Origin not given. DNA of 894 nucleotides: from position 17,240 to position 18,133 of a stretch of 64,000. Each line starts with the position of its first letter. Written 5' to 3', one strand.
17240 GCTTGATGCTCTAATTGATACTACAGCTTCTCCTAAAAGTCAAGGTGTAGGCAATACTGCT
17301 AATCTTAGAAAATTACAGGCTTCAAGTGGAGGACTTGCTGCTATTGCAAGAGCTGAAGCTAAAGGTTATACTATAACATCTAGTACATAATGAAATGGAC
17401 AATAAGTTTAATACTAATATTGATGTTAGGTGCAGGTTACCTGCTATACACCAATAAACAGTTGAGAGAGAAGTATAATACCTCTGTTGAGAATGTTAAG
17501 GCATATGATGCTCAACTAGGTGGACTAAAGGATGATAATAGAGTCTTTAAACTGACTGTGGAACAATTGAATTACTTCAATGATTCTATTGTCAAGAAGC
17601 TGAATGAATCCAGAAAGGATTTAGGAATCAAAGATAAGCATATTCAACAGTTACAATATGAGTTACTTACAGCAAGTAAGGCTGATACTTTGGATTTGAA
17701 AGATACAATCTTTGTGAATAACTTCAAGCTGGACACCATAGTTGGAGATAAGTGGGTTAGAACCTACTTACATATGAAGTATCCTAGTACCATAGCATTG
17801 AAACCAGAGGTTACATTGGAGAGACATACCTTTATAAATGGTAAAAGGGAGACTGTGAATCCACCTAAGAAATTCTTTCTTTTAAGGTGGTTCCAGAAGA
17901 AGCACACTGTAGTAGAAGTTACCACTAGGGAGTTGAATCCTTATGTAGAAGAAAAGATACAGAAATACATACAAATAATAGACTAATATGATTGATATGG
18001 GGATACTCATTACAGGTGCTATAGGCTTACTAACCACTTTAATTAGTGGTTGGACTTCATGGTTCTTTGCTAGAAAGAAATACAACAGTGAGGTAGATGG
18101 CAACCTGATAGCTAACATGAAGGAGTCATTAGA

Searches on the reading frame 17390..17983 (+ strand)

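Call 64: search_protein_families(library=pfam, proteins=[window:17390-17983:+], max_evalue=0.001)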
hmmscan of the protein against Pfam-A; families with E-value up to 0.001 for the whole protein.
window:17390-17983:+ (198 aa): 1 family
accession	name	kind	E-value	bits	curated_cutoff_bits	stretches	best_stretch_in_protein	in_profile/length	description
PF20186.3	DUF6549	-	0.00016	22.1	27.4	1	32-196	15-165/167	Family of unknown function (DUF6549)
